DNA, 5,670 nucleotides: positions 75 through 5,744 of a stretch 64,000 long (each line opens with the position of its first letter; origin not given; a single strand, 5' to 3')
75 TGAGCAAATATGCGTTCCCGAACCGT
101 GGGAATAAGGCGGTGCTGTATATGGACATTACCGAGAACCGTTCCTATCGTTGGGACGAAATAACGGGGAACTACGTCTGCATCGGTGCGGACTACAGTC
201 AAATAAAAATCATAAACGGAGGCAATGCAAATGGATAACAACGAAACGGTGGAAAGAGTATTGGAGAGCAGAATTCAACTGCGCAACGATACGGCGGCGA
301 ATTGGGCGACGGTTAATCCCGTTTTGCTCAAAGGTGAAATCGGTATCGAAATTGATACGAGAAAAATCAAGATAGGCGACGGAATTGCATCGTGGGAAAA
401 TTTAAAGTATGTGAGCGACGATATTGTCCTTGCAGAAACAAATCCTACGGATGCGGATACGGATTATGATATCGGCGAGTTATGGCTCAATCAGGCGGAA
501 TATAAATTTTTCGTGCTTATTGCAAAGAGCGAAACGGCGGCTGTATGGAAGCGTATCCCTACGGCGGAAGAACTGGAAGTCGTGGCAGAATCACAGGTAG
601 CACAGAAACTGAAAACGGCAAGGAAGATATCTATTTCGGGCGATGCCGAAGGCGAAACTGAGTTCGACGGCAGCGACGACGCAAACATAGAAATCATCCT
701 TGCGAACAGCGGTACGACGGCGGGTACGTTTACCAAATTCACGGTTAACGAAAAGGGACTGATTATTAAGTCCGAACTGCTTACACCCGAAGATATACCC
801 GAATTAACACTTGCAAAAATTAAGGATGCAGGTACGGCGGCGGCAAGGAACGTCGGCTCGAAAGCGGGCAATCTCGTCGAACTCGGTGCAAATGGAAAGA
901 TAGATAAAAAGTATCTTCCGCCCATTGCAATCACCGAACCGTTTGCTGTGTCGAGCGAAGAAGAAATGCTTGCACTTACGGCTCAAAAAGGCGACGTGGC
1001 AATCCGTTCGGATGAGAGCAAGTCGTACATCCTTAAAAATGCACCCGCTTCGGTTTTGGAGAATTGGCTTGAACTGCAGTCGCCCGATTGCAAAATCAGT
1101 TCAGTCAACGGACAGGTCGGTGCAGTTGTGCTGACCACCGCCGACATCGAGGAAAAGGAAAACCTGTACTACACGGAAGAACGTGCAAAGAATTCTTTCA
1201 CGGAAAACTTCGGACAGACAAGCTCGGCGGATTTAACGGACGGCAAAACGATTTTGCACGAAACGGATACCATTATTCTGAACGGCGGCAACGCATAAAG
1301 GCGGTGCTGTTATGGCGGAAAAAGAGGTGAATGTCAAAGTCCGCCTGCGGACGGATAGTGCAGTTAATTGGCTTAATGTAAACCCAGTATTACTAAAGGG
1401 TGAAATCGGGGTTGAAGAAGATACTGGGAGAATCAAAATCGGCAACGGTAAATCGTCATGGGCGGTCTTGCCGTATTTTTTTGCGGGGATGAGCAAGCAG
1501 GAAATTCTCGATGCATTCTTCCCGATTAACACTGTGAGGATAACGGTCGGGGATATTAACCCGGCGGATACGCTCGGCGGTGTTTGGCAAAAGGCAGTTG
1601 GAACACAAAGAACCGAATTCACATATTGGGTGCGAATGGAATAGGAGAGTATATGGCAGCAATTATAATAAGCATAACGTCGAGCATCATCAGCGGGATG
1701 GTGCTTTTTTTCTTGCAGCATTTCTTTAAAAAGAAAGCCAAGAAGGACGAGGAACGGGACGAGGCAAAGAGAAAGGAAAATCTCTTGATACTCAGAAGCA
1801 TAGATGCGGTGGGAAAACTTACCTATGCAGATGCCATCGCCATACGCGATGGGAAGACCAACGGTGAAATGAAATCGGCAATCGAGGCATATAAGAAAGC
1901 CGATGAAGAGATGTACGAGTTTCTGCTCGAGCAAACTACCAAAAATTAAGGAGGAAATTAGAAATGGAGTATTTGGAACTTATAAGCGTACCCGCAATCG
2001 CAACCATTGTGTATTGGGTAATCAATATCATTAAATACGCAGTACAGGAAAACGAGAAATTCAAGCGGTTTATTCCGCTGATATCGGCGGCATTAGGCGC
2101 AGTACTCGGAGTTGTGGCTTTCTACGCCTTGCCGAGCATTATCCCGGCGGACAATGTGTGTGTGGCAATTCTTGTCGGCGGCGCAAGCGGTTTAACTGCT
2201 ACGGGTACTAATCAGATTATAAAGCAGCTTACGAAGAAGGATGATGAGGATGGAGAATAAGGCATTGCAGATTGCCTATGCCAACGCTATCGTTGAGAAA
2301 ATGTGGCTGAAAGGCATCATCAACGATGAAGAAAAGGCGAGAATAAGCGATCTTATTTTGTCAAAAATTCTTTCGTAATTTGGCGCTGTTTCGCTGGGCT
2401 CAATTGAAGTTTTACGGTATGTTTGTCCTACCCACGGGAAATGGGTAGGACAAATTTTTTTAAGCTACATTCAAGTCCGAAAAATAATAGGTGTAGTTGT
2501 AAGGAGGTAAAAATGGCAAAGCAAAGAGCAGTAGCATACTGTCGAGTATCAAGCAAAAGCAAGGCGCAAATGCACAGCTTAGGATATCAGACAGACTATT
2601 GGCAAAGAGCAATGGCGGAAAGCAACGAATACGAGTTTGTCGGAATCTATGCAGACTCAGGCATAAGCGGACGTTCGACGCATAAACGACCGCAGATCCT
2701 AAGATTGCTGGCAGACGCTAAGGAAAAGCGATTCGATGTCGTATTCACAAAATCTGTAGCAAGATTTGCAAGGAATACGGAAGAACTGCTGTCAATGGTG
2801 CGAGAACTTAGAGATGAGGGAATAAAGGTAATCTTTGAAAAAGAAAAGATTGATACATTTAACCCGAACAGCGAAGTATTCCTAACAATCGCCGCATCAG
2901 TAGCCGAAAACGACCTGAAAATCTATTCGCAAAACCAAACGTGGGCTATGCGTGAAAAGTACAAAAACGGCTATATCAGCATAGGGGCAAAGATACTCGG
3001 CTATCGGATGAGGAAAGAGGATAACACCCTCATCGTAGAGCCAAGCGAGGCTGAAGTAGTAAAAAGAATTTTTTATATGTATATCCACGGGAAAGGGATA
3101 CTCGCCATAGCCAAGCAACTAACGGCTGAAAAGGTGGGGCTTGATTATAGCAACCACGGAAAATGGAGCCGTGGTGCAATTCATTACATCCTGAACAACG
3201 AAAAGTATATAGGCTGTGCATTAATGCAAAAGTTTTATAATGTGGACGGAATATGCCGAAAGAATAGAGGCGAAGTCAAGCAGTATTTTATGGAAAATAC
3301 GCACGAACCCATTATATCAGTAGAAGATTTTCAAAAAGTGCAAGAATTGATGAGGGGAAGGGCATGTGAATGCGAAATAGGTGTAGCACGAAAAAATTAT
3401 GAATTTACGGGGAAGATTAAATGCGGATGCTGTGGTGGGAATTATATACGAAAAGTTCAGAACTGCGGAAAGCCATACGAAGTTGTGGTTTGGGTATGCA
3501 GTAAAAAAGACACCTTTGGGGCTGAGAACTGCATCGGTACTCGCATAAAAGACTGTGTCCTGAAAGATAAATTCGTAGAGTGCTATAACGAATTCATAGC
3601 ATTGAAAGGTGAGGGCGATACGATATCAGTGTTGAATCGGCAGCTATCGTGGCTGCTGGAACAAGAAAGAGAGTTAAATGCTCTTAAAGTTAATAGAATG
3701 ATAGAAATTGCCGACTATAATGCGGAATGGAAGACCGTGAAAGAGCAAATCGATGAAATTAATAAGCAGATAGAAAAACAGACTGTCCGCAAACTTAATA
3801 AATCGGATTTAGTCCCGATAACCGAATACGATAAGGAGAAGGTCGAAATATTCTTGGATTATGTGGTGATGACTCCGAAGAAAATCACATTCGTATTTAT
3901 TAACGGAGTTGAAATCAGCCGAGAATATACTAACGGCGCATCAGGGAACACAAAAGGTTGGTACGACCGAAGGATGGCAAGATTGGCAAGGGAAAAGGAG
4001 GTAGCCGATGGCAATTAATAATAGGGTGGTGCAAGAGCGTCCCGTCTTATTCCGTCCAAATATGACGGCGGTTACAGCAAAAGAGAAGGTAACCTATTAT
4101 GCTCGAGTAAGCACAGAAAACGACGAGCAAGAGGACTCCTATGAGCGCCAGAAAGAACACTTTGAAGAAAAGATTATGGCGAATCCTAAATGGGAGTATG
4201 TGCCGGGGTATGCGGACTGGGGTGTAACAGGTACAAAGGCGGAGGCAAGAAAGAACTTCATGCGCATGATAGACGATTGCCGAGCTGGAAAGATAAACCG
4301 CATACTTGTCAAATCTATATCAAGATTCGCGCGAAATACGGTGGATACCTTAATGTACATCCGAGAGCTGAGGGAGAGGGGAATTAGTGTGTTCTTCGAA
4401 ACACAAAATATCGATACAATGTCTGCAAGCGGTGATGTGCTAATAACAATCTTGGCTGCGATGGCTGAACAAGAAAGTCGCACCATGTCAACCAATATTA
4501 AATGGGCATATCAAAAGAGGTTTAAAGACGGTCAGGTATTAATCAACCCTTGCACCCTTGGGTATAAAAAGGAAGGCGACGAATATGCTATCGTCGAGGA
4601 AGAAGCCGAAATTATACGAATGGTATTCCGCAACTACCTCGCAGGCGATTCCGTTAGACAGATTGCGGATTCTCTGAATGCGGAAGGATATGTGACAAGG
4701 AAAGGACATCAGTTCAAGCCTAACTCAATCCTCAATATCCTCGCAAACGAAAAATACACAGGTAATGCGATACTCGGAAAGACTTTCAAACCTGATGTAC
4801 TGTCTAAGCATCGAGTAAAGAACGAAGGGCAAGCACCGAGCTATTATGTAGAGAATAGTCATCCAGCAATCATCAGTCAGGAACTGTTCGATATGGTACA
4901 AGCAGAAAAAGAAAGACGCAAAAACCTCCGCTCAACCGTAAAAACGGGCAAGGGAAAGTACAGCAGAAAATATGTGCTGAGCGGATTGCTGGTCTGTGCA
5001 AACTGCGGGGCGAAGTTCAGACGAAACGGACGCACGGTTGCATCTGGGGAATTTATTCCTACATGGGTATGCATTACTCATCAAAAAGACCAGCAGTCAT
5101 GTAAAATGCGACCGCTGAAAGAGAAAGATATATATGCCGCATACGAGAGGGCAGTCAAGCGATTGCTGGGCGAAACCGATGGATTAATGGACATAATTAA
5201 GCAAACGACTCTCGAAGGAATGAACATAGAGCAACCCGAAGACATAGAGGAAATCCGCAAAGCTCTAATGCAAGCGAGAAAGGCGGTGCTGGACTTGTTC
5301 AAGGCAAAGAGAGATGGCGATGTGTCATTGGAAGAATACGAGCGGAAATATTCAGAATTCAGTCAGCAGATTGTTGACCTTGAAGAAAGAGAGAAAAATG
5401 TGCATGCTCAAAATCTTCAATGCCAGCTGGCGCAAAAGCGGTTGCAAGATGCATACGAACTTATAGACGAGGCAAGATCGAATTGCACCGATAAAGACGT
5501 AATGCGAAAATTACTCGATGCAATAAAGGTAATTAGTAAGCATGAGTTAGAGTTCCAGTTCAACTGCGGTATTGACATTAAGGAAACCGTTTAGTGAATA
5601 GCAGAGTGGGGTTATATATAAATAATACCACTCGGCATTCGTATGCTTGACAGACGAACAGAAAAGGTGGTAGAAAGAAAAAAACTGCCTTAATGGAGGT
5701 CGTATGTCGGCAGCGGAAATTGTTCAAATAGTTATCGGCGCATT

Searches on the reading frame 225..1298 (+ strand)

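Call 77: search_protein_families(library=phrogs, proteins=[window:225-1298:+], max_evalue=0.00001)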
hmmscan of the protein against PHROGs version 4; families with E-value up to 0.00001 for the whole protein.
window:225-1298:+ (357 aa): 29 families (the best 25 are shown)
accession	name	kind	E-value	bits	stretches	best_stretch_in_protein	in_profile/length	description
phrog_23595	-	tail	3.9e-28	99.6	2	200-309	242-350/440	minor tail protein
phrog_697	-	head and packaging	1.4e-25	89.9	1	15-62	3-50/2079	structural protein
phrog_5181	-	unknown function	9.3e-21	74.8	1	116-208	360-451/763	-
phrog_5207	-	unknown function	1.6e-20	74.2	1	208-309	373-475/689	-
phrog_2824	-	head and packaging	1e-19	71.1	1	198-312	238-347/1151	virion structural protein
phrog_7389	-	tail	2.1e-17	64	1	122-201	340-419/732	tail fiber protein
phrog_26941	-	tail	1.1e-16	61.7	1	223-308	291-378/603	tail protein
phrog_19976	-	tail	5.2e-14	53.3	1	12-85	5-66/256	tail assembly protein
phrog_31660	-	tail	1.4e-13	52.1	1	17-66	10-59/182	tail fiber protein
phrog_24754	-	tail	1.9e-13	51.7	1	15-67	5-57/202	tail fiber protein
phrog_6049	-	tail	7.9e-12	46.3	1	8-63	2-57/337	tail fiber protein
phrog_38759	-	unknown function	1e-11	45.1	1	123-188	59-124/920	-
phrog_27786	-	tail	1.4e-11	44.6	1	19-69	9-59/729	tail spike protein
phrog_38417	-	other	3.3e-11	44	1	17-67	4-54/312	hyaluronidase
phrog_8780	-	tail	3.6e-11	43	1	218-309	336-432/755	minor tail protein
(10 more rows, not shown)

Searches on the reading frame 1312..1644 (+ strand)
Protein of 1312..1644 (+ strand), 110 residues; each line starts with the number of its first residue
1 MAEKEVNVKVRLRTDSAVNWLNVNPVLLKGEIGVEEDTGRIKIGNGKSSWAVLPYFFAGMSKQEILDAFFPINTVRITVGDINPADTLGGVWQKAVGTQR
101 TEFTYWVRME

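Call 77: search_protein_families(library=phrogs, proteins=[window:1312-1644:+], max_evalue=0.00001)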
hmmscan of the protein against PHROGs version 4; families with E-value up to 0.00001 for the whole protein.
window:1312-1644:+ (110 aa): 14 families
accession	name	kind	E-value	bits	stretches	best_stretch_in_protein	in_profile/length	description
phrog_697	-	head and packaging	8.5e-14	50.8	1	9-55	4-50/2079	structural protein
phrog_27786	-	tail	2.1e-13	50.7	1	9-82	6-82/729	tail spike protein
phrog_6049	-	tail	1.2e-12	49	1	3-56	4-57/337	tail fiber protein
phrog_31660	-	tail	1.4e-12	48.8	1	4-56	4-56/182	tail fiber protein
phrog_19976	-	tail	8e-10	39.6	1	6-60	6-64/256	tail assembly protein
phrog_24754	-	tail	1.7e-09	38.9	1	9-61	6-58/202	tail fiber protein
phrog_19200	-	head and packaging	2e-08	34.9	1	10-59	12-61/268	virion structural protein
phrog_33904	-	tail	2.4e-08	34.1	1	11-58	5-52/542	tail fiber protein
phrog_21562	-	tail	8.2e-08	32.6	1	13-59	10-56/324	tail protein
phrog_38417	-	other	9.3e-08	32.7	1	10-57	4-51/312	hyaluronidase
phrog_24580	-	tail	3.4e-07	30.6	1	12-94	6-89/292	tail fiber protein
phrog_11419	-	tail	5.5e-07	28.7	1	13-63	101-151/1063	tail fiber protein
phrog_2332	-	other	1.1e-06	29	1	5-56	4-55/343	hyaluronidase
phrog_16032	-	unknown function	1.4e-06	29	1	4-63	4-63/331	-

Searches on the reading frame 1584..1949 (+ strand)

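Call 77: search_protein_families(library=phrogs, proteins=[window:1584-1949:+], max_evalue=0.00001)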
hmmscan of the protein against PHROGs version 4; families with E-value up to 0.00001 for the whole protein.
window:1584-1949:+ (121 aa): 1 family
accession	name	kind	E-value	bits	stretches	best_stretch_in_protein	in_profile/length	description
phrog_9428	-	unknown function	1e-27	97.4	1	24-120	4-103/107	-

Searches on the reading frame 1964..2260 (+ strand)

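Call 77: search_protein_families(library=phrogs, proteins=[window:1964-2260:+], max_evalue=0.00001)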
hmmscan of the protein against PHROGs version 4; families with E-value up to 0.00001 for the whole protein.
window:1964-2260:+ (98 aa): 2 families
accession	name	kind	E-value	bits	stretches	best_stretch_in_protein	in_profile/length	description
phrog_1129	-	lysis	1.6e-12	48.3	1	11-94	9-85/86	holin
phrog_1299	-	lysis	5.7e-11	43.1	1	9-96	10-90/100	holin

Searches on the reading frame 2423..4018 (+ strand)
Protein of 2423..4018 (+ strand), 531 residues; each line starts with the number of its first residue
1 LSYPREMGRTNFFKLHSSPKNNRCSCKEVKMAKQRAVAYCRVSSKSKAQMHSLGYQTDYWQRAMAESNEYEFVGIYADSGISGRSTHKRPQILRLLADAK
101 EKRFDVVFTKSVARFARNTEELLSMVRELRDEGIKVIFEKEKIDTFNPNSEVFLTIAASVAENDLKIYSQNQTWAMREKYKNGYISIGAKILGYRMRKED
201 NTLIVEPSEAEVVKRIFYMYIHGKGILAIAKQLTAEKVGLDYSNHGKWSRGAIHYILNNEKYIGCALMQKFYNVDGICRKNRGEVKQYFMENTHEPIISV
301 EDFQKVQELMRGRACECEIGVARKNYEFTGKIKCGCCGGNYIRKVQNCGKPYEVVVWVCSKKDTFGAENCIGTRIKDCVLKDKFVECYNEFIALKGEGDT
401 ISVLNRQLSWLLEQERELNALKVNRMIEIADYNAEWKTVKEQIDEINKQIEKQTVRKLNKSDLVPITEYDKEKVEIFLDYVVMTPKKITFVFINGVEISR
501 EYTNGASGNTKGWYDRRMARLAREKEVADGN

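Call 77: search_protein_families(library=phrogs, proteins=[window:2423-4018:+], max_evalue=0.00001)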
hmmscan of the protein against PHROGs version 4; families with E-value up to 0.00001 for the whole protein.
window:2423-4018:+ (531 aa): 2 families
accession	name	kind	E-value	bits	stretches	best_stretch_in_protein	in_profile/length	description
phrog_95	-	integration and excision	1.1e-104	352.3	1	27-461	81-516/651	integrase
phrog_125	-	DNA, RNA and nucleotide metabolism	1.5e-41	143.6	1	27-311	13-249/254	DNA invertase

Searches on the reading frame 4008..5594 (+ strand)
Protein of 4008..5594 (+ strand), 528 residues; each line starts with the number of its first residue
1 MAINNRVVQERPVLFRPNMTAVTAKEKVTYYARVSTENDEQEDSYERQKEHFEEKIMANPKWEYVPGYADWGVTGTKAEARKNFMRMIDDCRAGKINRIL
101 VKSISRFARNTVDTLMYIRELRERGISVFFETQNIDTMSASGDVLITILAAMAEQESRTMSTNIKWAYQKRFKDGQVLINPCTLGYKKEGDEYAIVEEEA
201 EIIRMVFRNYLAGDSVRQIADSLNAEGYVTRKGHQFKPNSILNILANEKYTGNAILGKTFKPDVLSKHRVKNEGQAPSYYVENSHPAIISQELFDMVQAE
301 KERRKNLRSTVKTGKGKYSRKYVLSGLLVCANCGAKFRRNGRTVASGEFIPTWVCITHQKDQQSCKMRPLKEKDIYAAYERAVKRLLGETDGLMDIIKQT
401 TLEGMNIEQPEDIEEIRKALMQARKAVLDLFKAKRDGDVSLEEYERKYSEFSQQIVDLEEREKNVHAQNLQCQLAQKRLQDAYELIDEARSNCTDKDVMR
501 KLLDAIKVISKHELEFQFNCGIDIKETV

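Call 77: search_protein_families(library=phrogs, proteins=[window:4008-5594:+], max_evalue=0.00001)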
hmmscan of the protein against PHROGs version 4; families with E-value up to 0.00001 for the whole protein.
window:4008-5594:+ (528 aa): 4 families
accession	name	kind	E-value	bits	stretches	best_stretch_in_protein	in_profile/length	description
phrog_95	-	integration and excision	5.7e-131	439.2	1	16-526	78-581/651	integrase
phrog_125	-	DNA, RNA and nucleotide metabolism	3.3e-45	155.6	1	22-304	16-251/254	DNA invertase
phrog_7701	-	DNA, RNA and nucleotide metabolism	4.7e-07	31.2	0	184-259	6-72/137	DNA invertase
phrog_6620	-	integration and excision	2e-06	28.5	1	23-132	53-156/201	transposase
